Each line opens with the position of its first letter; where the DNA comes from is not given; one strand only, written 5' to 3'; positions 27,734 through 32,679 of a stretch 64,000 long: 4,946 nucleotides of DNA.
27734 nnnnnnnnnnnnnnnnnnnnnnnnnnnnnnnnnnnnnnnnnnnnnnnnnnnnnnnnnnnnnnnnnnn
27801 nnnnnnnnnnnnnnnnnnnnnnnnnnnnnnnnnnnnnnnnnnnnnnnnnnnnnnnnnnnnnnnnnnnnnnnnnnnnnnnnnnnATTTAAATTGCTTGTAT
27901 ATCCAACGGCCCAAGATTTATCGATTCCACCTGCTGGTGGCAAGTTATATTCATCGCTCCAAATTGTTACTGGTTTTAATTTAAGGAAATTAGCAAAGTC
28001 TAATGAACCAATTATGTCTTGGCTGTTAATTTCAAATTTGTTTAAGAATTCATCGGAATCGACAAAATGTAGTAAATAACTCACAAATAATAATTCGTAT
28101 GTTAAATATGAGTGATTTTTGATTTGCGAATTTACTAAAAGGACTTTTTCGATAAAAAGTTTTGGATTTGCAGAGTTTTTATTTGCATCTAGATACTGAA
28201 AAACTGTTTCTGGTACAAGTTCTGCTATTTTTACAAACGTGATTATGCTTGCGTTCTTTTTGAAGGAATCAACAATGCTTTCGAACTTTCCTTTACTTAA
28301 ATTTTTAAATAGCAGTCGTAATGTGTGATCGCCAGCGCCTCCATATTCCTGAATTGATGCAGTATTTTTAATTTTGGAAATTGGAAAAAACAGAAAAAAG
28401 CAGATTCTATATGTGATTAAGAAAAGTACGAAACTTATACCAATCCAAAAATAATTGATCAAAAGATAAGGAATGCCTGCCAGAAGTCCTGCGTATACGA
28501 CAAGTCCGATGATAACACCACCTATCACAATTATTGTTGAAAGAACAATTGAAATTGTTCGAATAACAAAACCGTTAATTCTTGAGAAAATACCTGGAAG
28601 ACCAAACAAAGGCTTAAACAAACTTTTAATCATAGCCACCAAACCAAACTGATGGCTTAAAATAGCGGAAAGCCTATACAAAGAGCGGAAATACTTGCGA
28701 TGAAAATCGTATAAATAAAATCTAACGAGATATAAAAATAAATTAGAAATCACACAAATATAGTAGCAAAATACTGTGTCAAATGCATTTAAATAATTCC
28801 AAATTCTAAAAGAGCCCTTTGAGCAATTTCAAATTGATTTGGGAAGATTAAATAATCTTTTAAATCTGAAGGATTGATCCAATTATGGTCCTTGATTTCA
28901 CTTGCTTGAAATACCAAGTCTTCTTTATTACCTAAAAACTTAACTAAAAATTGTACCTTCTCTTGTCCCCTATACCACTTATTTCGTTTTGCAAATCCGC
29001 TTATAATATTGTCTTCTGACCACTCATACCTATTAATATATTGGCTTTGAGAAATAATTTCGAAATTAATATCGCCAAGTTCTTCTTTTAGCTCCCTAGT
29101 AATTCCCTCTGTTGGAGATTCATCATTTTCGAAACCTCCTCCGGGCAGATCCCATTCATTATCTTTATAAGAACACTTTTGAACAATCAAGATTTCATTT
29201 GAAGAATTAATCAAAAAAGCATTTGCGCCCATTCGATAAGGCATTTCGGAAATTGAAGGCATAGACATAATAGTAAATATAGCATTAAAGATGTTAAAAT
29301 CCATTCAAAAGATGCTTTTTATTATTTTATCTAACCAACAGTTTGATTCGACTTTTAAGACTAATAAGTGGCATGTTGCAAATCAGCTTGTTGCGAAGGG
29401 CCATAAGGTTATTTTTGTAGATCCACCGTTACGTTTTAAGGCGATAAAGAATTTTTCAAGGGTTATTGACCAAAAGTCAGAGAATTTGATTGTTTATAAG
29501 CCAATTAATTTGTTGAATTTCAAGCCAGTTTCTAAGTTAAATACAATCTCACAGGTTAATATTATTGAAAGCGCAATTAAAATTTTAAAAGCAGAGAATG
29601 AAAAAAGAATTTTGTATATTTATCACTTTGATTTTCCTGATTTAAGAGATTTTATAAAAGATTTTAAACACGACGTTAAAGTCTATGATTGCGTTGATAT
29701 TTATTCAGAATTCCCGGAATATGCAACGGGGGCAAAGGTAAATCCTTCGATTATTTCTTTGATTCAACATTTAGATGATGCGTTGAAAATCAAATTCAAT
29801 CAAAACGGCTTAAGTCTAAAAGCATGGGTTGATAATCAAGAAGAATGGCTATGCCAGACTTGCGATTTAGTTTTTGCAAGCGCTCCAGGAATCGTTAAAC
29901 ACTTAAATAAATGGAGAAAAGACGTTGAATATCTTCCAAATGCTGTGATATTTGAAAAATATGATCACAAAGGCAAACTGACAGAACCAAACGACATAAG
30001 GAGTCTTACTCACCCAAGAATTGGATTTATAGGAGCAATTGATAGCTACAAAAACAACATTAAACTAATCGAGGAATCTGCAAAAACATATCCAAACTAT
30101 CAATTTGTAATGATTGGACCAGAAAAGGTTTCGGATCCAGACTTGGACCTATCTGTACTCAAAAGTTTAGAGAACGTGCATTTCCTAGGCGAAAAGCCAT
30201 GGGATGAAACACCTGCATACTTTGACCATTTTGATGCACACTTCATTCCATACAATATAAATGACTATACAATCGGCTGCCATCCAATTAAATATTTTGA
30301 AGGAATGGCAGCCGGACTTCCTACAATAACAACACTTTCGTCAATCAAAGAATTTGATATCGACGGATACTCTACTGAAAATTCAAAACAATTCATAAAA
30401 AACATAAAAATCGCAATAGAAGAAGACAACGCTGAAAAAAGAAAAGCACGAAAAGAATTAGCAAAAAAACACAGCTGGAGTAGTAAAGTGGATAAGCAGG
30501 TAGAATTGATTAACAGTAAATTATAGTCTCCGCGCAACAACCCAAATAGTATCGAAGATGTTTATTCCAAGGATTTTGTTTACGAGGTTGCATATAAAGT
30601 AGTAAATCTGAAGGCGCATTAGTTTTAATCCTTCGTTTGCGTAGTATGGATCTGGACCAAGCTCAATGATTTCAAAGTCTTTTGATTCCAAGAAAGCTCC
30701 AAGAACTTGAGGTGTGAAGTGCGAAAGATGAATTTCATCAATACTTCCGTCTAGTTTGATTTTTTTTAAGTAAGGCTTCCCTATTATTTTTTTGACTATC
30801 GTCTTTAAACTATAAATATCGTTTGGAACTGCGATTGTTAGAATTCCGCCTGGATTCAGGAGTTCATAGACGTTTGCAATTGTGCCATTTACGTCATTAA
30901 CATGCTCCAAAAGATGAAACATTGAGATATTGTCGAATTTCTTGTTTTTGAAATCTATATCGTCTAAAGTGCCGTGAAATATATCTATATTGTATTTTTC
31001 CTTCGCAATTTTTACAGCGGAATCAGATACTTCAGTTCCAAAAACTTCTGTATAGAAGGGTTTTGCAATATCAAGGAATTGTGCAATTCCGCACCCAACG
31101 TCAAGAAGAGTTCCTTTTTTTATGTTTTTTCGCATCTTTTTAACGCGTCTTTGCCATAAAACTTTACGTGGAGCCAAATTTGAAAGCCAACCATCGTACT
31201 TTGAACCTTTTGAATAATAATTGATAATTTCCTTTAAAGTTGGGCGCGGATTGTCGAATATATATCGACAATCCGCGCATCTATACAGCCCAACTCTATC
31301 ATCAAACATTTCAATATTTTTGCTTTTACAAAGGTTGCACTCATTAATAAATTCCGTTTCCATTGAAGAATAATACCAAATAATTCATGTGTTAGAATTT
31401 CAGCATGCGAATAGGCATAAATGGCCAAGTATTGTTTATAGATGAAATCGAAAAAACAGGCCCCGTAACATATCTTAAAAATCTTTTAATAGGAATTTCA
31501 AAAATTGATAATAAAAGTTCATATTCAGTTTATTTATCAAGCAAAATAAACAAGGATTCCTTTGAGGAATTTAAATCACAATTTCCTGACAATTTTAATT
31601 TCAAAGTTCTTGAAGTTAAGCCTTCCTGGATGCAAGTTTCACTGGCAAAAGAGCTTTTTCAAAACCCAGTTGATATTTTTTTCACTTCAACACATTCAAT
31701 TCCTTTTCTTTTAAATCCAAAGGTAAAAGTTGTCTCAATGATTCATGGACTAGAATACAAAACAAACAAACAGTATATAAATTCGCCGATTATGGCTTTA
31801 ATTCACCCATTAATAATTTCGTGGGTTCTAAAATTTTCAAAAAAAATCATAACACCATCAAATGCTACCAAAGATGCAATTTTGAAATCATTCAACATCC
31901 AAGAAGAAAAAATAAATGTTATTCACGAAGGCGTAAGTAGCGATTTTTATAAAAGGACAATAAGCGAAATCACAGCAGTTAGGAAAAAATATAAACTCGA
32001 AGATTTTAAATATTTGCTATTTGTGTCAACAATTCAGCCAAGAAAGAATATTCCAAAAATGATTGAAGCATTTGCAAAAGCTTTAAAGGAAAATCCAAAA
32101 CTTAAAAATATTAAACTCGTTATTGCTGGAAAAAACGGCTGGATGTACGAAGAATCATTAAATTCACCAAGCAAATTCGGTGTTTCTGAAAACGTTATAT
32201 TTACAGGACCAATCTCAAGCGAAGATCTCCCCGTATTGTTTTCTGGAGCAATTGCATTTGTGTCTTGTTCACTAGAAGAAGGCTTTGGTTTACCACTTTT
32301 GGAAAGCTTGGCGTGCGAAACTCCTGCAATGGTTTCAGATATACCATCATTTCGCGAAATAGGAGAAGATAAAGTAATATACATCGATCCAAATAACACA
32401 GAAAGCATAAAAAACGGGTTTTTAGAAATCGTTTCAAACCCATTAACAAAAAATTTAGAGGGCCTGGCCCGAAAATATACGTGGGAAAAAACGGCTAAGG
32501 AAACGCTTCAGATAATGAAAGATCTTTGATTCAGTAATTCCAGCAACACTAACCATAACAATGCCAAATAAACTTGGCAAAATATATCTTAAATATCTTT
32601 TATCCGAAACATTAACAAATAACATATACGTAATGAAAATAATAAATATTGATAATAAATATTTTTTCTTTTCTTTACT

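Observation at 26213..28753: Clp/Hsp100-type double-AAA+ ATPase fused to an N-terminal four-helix membrane domain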

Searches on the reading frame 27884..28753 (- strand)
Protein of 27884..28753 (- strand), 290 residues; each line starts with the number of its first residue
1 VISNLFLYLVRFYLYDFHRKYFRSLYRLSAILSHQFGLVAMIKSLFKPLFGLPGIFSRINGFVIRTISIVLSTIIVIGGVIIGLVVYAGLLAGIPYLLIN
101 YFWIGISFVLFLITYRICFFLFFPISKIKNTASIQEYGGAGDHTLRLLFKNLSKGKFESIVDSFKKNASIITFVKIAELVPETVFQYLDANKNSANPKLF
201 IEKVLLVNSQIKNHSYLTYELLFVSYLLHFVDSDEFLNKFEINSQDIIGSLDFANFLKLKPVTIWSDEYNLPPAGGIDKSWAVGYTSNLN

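Call 11: search_protein_families(library=pfam, proteins=[window:27884-28753:-], max_evalue=1)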
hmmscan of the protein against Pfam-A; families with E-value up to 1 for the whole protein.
window:27884-28753:- (290 aa): 0 families

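Call 51: find_related_loci(query=A9, collection=genome_contigs, flank=6000)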
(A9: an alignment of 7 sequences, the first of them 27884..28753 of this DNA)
Query A9 (290 aa) in genome_contigs; peptide patterns used: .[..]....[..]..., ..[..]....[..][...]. (x = any residue, [..] = any of these).
242 stretches matched a pattern; 9 encode a relative of the query (tblastn E <= 1e-3); 9 distinct loci.
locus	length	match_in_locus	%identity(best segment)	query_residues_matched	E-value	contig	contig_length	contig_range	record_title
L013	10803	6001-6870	73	1-290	4e-145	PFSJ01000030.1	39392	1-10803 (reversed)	MAG: candidate division WWE3 bacterium CG_4_9_14_0_2_um_filter_35_11 CG_4_9_14_0.2_um_filter_scaffold_286_c, whole genom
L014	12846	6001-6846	36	8-290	4e-53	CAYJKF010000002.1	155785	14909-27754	MAG TPA_asm: uncultured Candidatus Saccharibacteria bacterium isolate ERP124720_co1_172 genome assembly, contig: NODE_12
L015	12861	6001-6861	35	4-290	3e-51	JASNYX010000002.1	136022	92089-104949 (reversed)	MAG: Patescibacteria group bacterium isolate PATE-7 HKU-EGSB-PATE-7_2, whole genome shotgun sequence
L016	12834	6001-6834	35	8-290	5e-51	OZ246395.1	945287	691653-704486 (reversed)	MAG: uncultured Candidatus Saccharibacteria bacterium isolate SRP292972_co1_112 genome assembly, chromosome: 1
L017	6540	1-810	35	20-290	1e-50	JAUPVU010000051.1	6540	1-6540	MAG: Patescibacteria group bacterium isolate erpe_2018_sw_33hr_WHONDRS-SW48-000096_B_bin.51 scaffold_277409, whole genom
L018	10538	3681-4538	33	4-290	5e-42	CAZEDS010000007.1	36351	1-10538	MAG TPA_asm: uncultured Candidatus Saccharibacteria bacterium isolate SRP192515_co2_20 genome assembly, contig: NODE_817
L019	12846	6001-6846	33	10-290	2e-44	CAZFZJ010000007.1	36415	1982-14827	MAG TPA_asm: uncultured Candidatus Saccharibacteria bacterium isolate SRP290908_co2_230 genome assembly, contig: NODE_13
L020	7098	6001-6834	35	8-290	5e-41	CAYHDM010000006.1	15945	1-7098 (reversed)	MAG TPA_asm: uncultured Candidatus Saccharibacteria bacterium isolate ERP119705_co12_185 genome assembly, contig: NODE_4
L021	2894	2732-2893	63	8-61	8e-16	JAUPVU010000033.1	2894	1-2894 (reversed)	MAG: Patescibacteria group bacterium isolate erpe_2018_sw_33hr_WHONDRS-SW48-000096_B_bin.51 scaffold_185972, whole genom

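Call 55: predict_structure(alignment_id=A8)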
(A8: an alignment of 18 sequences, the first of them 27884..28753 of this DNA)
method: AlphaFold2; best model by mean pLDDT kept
length: 290 residues; sequences in the alignment: 18
mean_pLDDT: 87.3   pTM: 0.76
mean pLDDT of the five models: 87.3, 86.9, 86.7, 86.6, 85.9
residues with pLDDT >= 90: 186; 70-90: 83; 50-70: 6; < 50: 15
segments of 3 or more residues with pLDDT < 50: 276-290
pLDDT, mean of each block of 10 residues (from residue 1): 84 93 91 80 80 83 88 92 95 95 96 94 90 90 93 92 94 94 96 93 95 86 96 95 95 85 78 52 38
secondary structure, 60 per line:
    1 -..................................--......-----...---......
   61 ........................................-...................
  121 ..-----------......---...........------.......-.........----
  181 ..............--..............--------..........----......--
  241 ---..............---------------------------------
elements in order: H2-35 H38-43 H55-100 H102-122 H134-139 H143-153 H160-166 H168-176 H181-194 H197-210 H219-228 H233-238 H244-257

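Call 61: fold_search(model_id=the predicted structure, library=pdb)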
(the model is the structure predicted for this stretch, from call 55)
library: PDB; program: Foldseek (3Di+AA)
matches with E <= 10: 56; with E <= 0.001: 0
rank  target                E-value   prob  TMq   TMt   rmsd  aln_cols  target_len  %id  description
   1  7phu_A                1.0e+00  0.08  0.16  0.15  27.4       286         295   14  PfRH5 bound to monoclonal antibody R5.015 and R5.016 Fab fragments (released 2022-02-09)
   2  9dzd                  1.4e+00  0.05  0.14  0.14  24.7       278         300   12  PvRBP2b N-terminal domain stabilised mutant WHT2484 (released 2025-02-26)
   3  9kkx_D                1.9e+00  0.20  0.19  0.32   8.0       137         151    9  Strigolactone-induced ASK1-MAX2-HTL7-SMAX1 complex (Class 1) with covalently bound D-ring (released 2025-09-17)
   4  4d2q_A                2.0e+00  0.41  0.26  0.11   8.3       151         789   13  Negative-stain electron microscopy of E. coli ClpB mutant E432A (BAP form bound to ClpP) (released 2014-06-04)
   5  1khy_B                2.2e+00  0.35  0.22  0.41   6.0       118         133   14  The Crystal Structure of ClpB N Terminal Domain, Implication to the Peptide Binding Function of ClpB (released 2002-12-04)
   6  9klv_D                2.3e+00  0.18  0.20  0.18  12.2       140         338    9  Strigolactone-induced ASK1-MAX2-HTL7-SMAX1 complex (Class 3) with covalently bound D-ring (released 2025-09-17)
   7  5og1_A                2.8e+00  0.30  0.26  0.11  12.9       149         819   13  Cryo EM structure of the E. coli disaggregase ClpB (BAP form, DWB mutant), in the ATPgammaS state (released 2017-08-16)
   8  6wqo_D                3.1e+00  0.04  0.16  0.16  24.4       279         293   11  Plasmodium vivax reticulocyte binding protein 2b (PvRBP2b) bound to human monoclonal antibody 283284 (released 2021-01-27)
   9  6og3_A                3.3e+00  0.35  0.26  0.48   5.1       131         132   12  Focus classification structure of the hyperactive ClpB mutant K476C, bound to casein, NTD-trimer (released 2019-06-12)
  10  6rcu_A                3.3e+00  0.04  0.15  0.14  24.0       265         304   14  PfRH5 bound to monoclonal antibodies R5.004 and R5.016 (released 2019-06-26)
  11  8pwx_B                3.4e+00  0.06  0.19  0.18  24.9       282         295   13  PfRH5 bound to monoclonal antibody R5.008 (released 2024-06-05)
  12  1khy_D                3.6e+00  0.20  0.21  0.37   7.3       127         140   12  The Crystal Structure of ClpB N Terminal Domain, Implication to the Peptide Binding Function of ClpB (released 2002-12-04)
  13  9o85_A                3.6e+00  0.04  0.16  0.13  21.9       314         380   15  Cryo-EM structure of KCa2.2_I/calmodulin channel in complex with rimtuzalcap (released 2025-06-18)
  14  1qle_C                3.6e+00  0.03  0.12  0.13  26.0       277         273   15  CRYO-STRUCTURE OF THE PARACOCCUS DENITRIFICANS FOUR-SUBUNIT CYTOCHROME C OXIDASE IN THE COMPLETELY OXIDIZED STATE COMP (released 1999-12-02)
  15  6s3l_K                3.8e+00  0.08  0.19  0.27  22.0       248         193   11  Structure of the core of the flagellar export apparatus from Vibrio mimicus, the FliPQR-FlhB complex. (released 2020-03-25)
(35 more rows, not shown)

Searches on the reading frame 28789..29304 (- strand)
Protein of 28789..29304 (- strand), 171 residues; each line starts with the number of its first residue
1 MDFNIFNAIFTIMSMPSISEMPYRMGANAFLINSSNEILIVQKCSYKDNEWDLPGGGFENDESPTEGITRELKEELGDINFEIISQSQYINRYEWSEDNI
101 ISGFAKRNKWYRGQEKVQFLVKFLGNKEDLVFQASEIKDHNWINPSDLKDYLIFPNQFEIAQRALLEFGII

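Call 11: search_protein_families(library=pfam, proteins=[window:28789-29304:-], max_evalue=1)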
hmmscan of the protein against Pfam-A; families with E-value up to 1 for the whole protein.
window:28789-29304:- (171 aa): 3 families
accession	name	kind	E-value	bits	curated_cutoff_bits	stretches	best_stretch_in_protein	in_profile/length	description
PF00293.34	NUDIX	-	1.2e-15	58.1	21.1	1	23-157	2-127/134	NUDIX domain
PF22327.2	Nudt16-like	-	0.011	16.1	27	1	50-101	34-87/161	U8 snoRNA-decapping enzyme-like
PF13869.12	NUDIX_2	-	0.013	15.3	27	1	38-80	60-99/188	Nucleotide hydrolase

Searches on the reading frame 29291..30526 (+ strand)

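Call 70: search_protein_families(library=pfam, proteins=[window:29291-30526:+], max_evalue=0.00001)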
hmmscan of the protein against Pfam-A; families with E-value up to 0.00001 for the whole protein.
window:29291-30526:+ (411 aa): 2 families
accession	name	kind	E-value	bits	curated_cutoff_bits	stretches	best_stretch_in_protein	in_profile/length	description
PF13692.12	Glyco_trans_1_4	-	4.4e-10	40.4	27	1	242-372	2-136/142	Glycosyl transferases group 1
PF00534.26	Glycos_transf_1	-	1.7e-08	34.6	26.4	1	241-393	15-171/172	Glycosyl transferases group 1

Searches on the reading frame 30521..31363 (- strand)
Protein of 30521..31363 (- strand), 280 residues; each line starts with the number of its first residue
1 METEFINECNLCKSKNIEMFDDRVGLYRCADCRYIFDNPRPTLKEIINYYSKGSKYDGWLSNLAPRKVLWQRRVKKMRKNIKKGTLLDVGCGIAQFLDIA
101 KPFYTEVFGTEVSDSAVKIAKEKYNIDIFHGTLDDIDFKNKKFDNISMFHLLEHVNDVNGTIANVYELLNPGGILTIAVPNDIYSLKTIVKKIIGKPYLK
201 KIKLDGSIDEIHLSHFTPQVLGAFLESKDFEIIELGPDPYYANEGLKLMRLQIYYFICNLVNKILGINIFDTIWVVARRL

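Call 70: search_protein_families(library=pfam, proteins=[window:30521-31363:-], max_evalue=0.00001)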
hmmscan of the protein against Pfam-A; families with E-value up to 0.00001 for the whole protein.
window:30521-31363:- (280 aa): 7 families
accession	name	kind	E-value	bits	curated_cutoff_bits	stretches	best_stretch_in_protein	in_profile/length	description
PF13489.12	Methyltransf_23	-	3.5e-21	76.1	27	1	68-234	7-163/164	Methyltransferase domain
PF08241.18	Methyltransf_11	-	3.9e-16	59.9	21.2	1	87-176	1-94/95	Methyltransferase domain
PF08242.18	Methyltransf_12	-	6.1e-14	53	30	1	87-175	1-98/98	Methyltransferase domain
PF13649.12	Methyltransf_25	-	9.4e-14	52.3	27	1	87-173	2-97/97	Methyltransferase domain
PF13847.12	Methyltransf_31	-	2.9e-08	34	27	1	83-183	4-115/145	Methyltransferase domain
PF05219.18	DREV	-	3.2e-06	26.9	26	1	77-185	89-196/265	DREV methyltransferase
PF01209.24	Ubie_methyltran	-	3.7e-06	26.9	20.1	1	68-177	33-151/233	ubiE/COQ5 methyltransferase family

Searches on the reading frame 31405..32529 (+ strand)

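Call 70: search_protein_families(library=pfam, proteins=[window:31405-32529:+], max_evalue=0.00001)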
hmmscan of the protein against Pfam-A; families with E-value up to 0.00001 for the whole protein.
window:31405-32529:+ (374 aa): 3 families
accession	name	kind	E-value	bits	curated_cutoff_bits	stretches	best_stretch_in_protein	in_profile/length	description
PF00534.26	Glycos_transf_1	-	2.1e-30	106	26.4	1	192-346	5-159/172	Glycosyl transferases group 1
PF13692.12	Glyco_trans_1_4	-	3.6e-21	76.3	27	1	202-344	2-141/142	Glycosyl transferases group 1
PF13439.12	Glyco_transf_4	-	2.5e-11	44.3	28.5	1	75-180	59-169/170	Glycosyltransferase Family 4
